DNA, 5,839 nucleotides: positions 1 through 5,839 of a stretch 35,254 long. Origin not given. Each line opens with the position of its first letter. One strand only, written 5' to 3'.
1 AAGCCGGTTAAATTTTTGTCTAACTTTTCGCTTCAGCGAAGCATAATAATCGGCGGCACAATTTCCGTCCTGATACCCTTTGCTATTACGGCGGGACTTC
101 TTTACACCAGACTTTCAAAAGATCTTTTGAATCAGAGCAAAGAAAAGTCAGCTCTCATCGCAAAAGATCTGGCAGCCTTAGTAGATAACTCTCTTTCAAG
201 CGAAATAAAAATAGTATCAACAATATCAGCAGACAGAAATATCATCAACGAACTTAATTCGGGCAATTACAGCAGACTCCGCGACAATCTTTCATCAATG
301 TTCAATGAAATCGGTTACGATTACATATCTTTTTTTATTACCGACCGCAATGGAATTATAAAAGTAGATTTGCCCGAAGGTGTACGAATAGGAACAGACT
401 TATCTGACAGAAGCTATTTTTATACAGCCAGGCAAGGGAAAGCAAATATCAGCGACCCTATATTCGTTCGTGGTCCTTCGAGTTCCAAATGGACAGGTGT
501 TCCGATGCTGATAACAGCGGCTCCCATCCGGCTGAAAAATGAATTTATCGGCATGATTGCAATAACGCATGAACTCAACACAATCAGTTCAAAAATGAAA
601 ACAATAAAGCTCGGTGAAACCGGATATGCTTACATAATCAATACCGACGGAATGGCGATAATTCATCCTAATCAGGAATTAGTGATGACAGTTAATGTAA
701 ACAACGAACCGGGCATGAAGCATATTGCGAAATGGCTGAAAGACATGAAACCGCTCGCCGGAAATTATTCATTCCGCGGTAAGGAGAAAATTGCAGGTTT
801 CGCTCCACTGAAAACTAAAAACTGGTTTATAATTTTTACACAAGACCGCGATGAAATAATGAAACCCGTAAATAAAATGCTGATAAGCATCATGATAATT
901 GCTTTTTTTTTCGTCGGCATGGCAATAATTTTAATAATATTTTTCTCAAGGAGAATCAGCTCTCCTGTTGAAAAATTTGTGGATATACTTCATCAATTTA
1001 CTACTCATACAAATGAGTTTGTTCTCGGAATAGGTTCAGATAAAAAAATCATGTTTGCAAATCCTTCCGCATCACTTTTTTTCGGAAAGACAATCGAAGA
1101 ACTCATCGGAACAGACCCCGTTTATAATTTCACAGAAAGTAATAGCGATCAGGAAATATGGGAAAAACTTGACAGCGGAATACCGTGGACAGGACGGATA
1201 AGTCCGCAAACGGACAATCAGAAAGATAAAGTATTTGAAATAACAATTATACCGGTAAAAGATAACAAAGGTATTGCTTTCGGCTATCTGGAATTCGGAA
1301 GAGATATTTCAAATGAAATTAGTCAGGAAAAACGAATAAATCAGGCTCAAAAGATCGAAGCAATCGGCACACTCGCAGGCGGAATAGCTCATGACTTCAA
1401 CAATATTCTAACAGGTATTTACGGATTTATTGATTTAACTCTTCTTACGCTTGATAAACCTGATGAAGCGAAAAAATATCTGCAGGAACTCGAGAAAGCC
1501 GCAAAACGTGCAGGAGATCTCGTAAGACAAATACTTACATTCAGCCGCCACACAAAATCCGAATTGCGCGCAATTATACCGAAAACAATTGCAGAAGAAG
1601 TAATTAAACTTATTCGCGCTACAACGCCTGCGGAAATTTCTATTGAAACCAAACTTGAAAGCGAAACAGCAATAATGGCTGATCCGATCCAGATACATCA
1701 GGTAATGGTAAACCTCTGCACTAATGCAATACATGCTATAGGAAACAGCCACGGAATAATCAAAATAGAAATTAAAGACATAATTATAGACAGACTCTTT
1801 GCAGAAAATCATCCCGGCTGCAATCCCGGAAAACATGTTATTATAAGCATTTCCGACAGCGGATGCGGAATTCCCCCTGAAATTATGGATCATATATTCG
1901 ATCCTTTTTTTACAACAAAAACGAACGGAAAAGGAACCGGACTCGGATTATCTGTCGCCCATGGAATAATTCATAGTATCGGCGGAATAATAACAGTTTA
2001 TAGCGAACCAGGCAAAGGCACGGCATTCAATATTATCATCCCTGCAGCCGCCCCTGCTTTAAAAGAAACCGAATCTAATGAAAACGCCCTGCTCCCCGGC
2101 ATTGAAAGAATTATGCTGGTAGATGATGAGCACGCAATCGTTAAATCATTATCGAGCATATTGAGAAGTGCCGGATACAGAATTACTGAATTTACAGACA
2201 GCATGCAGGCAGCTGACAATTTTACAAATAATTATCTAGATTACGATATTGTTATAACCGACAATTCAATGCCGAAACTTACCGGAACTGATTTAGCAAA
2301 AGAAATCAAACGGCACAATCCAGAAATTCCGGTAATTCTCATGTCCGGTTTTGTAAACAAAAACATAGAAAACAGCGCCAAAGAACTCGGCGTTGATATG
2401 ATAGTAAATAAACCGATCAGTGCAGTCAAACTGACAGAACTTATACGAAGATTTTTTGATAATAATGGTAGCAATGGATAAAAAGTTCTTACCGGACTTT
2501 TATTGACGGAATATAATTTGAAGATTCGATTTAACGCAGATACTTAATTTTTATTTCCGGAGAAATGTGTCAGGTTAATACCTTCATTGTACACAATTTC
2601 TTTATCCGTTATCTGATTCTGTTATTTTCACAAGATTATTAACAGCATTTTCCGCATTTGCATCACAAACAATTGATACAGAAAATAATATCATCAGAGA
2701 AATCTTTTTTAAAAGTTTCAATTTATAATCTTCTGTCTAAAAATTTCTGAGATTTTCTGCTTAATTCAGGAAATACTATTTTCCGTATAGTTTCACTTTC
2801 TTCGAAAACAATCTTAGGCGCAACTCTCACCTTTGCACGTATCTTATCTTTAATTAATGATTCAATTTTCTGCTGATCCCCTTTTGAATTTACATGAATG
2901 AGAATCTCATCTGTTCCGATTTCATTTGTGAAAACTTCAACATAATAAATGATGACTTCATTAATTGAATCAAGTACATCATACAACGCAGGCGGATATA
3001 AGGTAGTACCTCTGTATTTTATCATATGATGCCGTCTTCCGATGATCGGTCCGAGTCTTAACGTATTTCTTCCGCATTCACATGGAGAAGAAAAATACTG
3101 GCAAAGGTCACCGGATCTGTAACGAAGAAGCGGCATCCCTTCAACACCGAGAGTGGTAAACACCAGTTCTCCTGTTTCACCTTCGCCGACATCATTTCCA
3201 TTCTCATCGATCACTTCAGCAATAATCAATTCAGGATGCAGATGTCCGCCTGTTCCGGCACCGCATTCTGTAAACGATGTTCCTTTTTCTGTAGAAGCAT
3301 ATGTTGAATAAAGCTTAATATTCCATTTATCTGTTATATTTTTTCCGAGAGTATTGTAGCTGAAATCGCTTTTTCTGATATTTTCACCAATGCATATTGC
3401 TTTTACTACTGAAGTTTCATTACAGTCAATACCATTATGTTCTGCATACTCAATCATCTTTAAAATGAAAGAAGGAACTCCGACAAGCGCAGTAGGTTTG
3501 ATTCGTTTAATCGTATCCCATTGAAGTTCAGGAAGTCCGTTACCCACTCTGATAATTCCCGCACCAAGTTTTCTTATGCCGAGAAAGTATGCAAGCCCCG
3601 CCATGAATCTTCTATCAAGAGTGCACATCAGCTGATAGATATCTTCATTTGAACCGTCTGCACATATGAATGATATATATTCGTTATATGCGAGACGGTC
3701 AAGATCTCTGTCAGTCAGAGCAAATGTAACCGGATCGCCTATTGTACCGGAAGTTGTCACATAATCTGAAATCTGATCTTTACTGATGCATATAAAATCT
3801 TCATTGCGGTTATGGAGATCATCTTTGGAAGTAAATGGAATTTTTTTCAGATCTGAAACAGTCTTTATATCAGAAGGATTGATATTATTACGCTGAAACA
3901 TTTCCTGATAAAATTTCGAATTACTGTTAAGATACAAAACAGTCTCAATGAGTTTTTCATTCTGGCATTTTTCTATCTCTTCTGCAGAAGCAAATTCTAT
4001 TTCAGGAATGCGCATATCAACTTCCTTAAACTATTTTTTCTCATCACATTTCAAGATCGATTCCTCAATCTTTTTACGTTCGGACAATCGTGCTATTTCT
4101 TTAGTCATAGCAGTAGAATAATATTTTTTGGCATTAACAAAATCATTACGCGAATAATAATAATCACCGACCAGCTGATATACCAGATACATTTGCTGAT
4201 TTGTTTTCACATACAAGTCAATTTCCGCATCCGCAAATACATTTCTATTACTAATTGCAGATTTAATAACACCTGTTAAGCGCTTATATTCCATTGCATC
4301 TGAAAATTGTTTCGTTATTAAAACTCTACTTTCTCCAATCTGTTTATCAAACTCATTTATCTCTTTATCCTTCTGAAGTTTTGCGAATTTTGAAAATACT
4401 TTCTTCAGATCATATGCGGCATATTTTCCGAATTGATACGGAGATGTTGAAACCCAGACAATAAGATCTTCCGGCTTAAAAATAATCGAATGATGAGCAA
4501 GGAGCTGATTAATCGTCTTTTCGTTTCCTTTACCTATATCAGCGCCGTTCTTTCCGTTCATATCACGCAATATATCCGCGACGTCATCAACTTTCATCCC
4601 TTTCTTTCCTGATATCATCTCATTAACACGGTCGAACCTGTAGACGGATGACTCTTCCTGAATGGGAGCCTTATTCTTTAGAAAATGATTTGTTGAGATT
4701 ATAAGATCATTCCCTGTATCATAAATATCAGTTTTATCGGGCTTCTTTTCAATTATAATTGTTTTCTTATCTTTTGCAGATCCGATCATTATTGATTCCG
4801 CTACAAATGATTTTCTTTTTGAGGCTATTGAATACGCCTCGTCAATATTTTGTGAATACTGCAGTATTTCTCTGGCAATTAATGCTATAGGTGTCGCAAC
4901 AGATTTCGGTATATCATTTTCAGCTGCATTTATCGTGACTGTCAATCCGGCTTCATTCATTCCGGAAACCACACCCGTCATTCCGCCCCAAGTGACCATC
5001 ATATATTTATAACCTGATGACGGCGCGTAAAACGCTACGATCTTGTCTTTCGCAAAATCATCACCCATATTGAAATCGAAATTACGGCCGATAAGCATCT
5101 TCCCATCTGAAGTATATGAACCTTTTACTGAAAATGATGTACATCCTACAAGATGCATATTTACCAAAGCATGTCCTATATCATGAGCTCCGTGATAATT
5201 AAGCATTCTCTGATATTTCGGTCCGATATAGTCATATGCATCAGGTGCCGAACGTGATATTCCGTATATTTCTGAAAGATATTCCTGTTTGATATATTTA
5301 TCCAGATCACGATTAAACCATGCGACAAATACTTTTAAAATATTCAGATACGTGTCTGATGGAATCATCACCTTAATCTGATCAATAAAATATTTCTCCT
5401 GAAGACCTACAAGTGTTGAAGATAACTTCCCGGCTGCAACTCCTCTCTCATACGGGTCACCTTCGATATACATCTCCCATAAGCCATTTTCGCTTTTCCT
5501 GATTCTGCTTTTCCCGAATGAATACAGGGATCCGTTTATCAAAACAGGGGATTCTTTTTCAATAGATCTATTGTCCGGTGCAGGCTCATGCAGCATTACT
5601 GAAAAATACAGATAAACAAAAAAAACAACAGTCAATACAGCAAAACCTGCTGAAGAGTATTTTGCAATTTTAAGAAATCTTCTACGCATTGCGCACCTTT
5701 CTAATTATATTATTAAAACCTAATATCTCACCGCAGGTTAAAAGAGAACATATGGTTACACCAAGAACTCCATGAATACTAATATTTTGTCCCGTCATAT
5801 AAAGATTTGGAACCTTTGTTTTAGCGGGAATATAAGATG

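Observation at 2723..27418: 22-gene co-directional flexirubin / aryl-polyene-type biosynthetic cluster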

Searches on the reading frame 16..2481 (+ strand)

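Call 5: search_protein_families(library=pfam, proteins=[window:16-2481:+], max_evalue=0.01)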
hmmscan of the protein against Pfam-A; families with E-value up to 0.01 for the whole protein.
window:16-2481:+ (821 aa): 13 families
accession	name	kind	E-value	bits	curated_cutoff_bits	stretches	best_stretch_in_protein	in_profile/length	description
PF02743.24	dCache_1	-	6.8e-26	91.7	45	1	36-274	2-239/240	Cache domain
PF02518.31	HATPase_c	-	5.7e-25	88.4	26.4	1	556-677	2-109/111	Histidine kinase-, DNA gyrase B-, and HSP90-like ATPase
PF00072.30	Response_reg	-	3.3e-23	82.4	30.2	1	699-810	1-110/111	Response regulator receiver domain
PF17201.10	Cache_3-Cache_2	-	1.3e-13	51.4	27.7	1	170-289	166-297/299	Cache 3/Cache 2 fusion domain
PF13426.13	PAS_9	-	2.8e-13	50.5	27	1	339-432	7-102/103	PAS domain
PF00512.31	HisKA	-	1.2e-11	45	26.9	1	451-512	3-63/66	His Kinase A (phospho-acceptor) domain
PF08448.16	PAS_4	-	9.2e-06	26.3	23.1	1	331-433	3-107/110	PAS fold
PF00989.32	PAS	-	1.8e-05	25.2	22.6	1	332-431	10-113/113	PAS fold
PF08269.17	dCache_2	-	7.4e-05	22.5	26.5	1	190-245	194-252/298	Cache domain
PF17200.10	sCache_2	-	0.0007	20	25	1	190-289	41-153/155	Single Cache domain 2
PF17203.10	sCache_3_2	-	0.0036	17.8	28.4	0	96-194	48-135/140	Single cache domain 3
PF14689.11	SPOB_a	-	0.007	16.4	28.1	0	458-502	20-59/62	Sensor_kinase_SpoOB-type, alpha-helical domain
PF06490.17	FleQ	-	0.0085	16.8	22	0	698-812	1-105/108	Flagellar regulatory protein FleQ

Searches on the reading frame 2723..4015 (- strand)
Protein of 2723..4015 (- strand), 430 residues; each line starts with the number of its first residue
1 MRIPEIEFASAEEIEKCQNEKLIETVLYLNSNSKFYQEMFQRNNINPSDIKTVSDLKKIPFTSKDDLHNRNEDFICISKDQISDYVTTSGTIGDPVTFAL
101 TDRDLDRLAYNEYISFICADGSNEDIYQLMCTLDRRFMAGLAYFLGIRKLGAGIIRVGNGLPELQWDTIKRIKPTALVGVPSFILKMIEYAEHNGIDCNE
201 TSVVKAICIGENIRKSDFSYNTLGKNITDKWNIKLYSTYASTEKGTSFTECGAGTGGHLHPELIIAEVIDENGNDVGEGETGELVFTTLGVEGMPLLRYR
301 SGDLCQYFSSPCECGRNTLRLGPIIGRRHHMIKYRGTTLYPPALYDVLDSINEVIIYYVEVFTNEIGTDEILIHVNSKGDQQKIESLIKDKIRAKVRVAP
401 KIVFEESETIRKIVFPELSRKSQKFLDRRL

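Call 5: search_protein_families(library=pfam, proteins=[window:2723-4015:-], max_evalue=0.01)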
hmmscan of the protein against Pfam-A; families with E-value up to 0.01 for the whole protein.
window:2723-4015:- (430 aa): 2 families
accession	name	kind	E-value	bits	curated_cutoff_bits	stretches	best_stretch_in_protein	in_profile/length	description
PF00501.34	AMP-binding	-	4.5e-13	49.2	29.9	1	45-288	119-376/384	AMP-binding enzyme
PF14535.12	AMP-binding_C_2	-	3.1e-05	24.6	25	1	336-429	1-96/96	AMP-binding enzyme C-terminal domain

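Call 8: search_protein_families(library=ncbifam, proteins=[window:2723-4015:-], max_evalue=0.001)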
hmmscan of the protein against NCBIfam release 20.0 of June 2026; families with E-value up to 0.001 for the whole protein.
window:2723-4015:- (430 aa): 11 families
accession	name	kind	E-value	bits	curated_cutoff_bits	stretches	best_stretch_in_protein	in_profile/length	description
NF053551.1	FlxY_rubin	equivalog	3.7e-206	684.8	520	1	6-429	1-424/424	flexirubin biosynthesis putative acyl-CoA ligase FlxY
NF041878.1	paak_haloarch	equivalog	7.3e-61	206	700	1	5-397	4-394/427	phenylacetate--CoA ligase PaaK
NF045666.1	DVU1553_fam_AMP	equivalog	2.9e-54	184.4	300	1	9-327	18-330/331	DVU_1553 family AMP-dependent CoA ligase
TIGR02155.1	PA_CoA_ligase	equivalog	8e-52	176.2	646.3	1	7-410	1-408/422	phenylacetate--CoA ligase PaaK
TIGR03335.1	F390_ftsA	equivalog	4.7e-35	121.1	458.7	1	4-321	4-323/445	coenzyme F390 synthetase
NF041217.1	BagE_FevW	exception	4.2e-13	49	800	1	13-320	12-306/424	bagremycin/ferroverdin synthetase BagE/FevW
TIGR02304.1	aden_form_hyp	equivalog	1.1e-06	28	251.9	1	168-334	182-332/430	F390 synthetase-related protein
NF009233.0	PRK12583.1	subfamily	7e-06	24.7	832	0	49-287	172-405/558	fatty acid CoA ligase family protein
NF009071.0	PRK12406.1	subfamily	8.7e-05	21.1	701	1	79-289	152-359/510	acyl-CoA synthetase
NF004808.0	PRK06155.1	equivalog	0.00035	19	722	1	225-286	310-374/542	ATP-dependent acyl-CoA ligase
NF005307.0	PRK06839.1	equivalog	0.00079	18.2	748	0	50-194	126-259/496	o-succinylbenzoate--CoA ligase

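Call 19: find_encoding_contigs(protein=window:2723-4015:-, flank=10000, max_places=6)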
Protein window:2723-4015:- (430 aa): 1 contig read that carries it; 1 place shown.
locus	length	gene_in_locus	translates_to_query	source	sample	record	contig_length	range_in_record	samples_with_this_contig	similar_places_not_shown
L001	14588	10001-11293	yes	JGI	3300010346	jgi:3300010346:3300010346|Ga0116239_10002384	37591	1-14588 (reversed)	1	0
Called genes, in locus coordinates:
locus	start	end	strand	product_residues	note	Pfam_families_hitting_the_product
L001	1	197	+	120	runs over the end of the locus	PF07977:FabA, PF22818:ApeI-like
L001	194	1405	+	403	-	PF00535:Glycos_transf_2, PF09835:DUF2062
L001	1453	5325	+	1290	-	PF03176:MMPL, PF01553:Acyltransferase, PF05175:MTS (weak), PF08241:Methyltransf_11 (weak), PF13649:Methyltransf_25, PF13847:Methyltransf_31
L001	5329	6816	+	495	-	PF00890:FAD_binding_2 (weak), PF01266:DAO (faint), PF01593:Amino_oxidase, PF01946:Thi4 (weak), PF13450:NAD_binding_8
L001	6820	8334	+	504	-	PF00890:FAD_binding_2, PF01266:DAO (faint), PF01494:FAD_binding_3 (faint), PF01946:Thi4 (weak), PF07992:Pyr_redox_2 (faint), PF12831:FAD_oxidored (faint), PF13450:NAD_binding_8, PF01593:Amino_oxidase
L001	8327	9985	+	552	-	PF03417:AAT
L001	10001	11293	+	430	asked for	PF00501:AMP-binding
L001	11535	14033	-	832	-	PF02743:dCache_1, PF08448:PAS_4 (faint), PF17201:Cache_3-Cache_2, PF00989:PAS (faint), PF13426:PAS_9, PF00512:HisKA, PF02518:HATPase_c, PF00072:Response_reg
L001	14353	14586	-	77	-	?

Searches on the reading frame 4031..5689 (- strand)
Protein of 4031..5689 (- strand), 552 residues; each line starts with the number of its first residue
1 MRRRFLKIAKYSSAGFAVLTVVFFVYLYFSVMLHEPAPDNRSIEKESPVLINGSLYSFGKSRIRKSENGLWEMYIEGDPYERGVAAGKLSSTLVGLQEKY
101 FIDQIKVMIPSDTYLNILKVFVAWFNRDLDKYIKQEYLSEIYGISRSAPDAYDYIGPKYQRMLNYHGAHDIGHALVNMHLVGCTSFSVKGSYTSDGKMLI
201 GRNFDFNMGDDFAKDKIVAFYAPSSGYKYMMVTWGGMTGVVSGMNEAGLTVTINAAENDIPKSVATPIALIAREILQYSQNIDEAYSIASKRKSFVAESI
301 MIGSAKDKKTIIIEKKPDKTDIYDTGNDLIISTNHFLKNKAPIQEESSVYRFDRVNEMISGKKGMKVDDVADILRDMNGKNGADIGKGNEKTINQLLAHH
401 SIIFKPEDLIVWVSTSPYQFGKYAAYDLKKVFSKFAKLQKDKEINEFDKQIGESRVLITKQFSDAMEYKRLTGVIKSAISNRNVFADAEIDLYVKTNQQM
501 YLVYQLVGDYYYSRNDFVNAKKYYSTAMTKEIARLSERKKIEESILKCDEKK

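Call 5: search_protein_families(library=pfam, proteins=[window:4031-5689:-], max_evalue=0.01)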
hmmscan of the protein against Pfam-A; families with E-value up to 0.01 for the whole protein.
window:4031-5689:- (552 aa): 1 family
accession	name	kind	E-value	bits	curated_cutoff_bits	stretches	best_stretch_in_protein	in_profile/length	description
PF03417.21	AAT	-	3.4e-22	79.7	23.2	1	195-413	5-218/225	Acyl-coenzyme A:6-aminopenicillanic acid acyl-transferase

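Call 8: search_protein_families(library=ncbifam, proteins=[window:4031-5689:-], max_evalue=0.001)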
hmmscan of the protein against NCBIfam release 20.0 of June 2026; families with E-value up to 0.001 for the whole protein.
window:4031-5689:- (552 aa): 1 family
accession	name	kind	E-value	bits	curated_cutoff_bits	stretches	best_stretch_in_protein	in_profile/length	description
NF040521.1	C45_proenzyme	subfamily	5.6e-67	226.3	85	1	76-409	1-311/313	C45 family autoproteolytic acyltransferase/hydrolase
